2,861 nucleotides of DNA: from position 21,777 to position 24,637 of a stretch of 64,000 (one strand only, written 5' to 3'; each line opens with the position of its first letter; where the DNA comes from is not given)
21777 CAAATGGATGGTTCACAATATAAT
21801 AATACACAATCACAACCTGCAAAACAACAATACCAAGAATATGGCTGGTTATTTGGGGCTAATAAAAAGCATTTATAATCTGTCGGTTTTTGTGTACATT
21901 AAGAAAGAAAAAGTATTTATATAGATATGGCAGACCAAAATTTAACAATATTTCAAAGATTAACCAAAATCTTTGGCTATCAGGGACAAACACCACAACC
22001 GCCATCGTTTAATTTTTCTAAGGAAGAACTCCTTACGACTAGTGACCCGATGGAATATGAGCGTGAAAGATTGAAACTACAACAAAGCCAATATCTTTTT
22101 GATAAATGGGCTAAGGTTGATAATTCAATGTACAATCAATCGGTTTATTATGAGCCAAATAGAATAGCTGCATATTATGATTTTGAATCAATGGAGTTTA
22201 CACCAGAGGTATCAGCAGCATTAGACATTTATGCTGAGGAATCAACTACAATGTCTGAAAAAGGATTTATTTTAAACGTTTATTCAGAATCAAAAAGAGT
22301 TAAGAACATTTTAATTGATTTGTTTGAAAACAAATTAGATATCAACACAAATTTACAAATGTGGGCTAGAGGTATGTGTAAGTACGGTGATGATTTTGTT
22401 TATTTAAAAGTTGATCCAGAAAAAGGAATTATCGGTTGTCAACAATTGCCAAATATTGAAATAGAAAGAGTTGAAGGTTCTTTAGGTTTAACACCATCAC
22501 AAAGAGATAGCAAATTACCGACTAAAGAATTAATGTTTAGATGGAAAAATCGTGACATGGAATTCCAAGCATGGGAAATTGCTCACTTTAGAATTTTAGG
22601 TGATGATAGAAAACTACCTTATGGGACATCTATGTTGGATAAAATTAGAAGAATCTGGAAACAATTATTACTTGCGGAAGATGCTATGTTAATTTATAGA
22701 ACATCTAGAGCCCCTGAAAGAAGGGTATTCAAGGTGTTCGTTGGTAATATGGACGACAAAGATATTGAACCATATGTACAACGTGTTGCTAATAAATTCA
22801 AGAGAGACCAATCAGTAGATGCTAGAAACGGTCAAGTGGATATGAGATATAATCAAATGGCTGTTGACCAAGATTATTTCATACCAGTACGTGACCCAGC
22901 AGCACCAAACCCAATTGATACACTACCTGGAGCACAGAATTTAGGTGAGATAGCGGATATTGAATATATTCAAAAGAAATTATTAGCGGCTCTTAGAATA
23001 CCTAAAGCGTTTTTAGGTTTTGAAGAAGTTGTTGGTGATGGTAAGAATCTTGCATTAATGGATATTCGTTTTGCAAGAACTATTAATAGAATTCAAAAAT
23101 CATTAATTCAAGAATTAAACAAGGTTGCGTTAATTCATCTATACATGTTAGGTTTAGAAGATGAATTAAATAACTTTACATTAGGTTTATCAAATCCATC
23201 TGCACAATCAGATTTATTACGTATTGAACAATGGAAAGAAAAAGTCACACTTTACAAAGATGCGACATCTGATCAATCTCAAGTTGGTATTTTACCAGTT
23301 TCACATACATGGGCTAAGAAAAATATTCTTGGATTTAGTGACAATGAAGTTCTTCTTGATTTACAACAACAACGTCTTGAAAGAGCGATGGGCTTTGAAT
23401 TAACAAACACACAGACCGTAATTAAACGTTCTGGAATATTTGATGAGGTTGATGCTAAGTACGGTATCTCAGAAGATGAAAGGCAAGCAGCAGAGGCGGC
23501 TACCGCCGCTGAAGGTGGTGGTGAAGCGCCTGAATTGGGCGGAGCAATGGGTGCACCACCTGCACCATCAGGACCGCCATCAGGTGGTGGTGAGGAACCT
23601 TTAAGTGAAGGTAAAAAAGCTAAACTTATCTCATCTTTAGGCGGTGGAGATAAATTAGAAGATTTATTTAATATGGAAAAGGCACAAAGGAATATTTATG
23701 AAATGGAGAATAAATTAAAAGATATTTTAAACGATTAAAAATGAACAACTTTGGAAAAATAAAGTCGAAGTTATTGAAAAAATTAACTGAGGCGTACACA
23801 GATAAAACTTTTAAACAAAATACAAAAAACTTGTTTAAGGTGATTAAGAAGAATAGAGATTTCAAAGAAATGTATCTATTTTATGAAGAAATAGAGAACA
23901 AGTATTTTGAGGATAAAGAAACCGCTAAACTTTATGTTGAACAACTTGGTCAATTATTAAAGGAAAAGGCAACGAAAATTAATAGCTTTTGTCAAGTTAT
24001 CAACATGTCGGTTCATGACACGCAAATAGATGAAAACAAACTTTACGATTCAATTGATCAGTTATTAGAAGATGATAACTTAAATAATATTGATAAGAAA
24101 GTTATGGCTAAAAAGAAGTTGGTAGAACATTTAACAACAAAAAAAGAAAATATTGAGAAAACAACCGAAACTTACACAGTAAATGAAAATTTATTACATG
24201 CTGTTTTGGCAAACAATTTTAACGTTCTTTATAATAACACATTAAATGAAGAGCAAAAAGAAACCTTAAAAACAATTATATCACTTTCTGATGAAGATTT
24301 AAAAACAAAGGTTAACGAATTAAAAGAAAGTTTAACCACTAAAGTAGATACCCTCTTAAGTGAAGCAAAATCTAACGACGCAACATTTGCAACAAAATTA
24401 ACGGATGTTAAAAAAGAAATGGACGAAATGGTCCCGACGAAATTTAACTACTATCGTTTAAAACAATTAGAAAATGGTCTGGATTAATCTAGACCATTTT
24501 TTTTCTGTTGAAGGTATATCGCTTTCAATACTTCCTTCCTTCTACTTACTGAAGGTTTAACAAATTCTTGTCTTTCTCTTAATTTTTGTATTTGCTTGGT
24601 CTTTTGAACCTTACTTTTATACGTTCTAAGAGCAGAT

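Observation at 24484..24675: Ribosomal protein bS21 embedded antisense inside the head-gene module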

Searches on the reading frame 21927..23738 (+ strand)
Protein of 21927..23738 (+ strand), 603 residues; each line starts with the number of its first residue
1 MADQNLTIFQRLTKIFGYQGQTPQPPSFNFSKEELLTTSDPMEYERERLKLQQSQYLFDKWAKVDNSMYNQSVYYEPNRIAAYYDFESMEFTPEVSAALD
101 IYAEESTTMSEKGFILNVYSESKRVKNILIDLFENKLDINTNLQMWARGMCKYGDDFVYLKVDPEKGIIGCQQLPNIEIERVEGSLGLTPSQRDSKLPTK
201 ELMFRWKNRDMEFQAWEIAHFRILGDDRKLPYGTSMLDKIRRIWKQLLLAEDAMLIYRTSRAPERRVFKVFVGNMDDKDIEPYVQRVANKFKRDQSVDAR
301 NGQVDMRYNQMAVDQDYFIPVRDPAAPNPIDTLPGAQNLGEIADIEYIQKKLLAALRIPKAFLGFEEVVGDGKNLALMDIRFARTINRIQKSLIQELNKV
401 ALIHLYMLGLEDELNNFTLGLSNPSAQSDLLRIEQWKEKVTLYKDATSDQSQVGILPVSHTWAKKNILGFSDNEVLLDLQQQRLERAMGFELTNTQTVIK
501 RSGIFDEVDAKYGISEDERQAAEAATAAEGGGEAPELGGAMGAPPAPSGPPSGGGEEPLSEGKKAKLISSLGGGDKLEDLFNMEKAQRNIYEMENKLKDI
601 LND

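Call 11: search_protein_families(library=phrogs, proteins=[window:21927-23738:+], max_evalue=0.001)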
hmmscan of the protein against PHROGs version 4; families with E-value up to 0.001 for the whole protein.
window:21927-23738:+ (603 aa): 2 families
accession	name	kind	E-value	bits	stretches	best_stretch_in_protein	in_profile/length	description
phrog_213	-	head and packaging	5.8e-61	207.7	1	63-487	44-499/528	portal protein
phrog_1497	-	head and packaging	1.3e-12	48.3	2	231-407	252-429/549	portal protein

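Call 12: search_protein_families(library=pfam, proteins=[window:21927-23738:+], max_evalue=0.001)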
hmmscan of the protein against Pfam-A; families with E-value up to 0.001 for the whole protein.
window:21927-23738:+ (603 aa): 1 family
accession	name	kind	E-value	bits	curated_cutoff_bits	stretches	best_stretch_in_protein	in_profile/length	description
PF07230.16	Portal_T4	-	1.2e-72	245.5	22.9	1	82-476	4-424/433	Bacteriophage T4-like portal protein (Gp20)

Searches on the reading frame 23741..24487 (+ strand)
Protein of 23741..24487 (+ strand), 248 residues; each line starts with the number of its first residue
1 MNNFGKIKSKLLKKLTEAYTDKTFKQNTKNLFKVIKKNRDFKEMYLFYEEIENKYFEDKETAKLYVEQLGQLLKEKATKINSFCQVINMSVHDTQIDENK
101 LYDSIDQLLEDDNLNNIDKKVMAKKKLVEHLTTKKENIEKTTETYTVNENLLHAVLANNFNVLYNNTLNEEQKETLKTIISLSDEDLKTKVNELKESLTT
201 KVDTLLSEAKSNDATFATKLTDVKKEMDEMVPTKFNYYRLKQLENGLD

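Call 11: search_protein_families(library=phrogs, proteins=[window:23741-24487:+], max_evalue=0.001)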
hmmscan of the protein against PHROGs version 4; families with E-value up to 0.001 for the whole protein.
window:23741-24487:+ (248 aa): 0 families

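Call 12: search_protein_families(library=pfam, proteins=[window:23741-24487:+], max_evalue=0.001)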
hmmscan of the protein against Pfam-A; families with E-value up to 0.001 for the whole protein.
window:23741-24487:+ (248 aa): 0 families
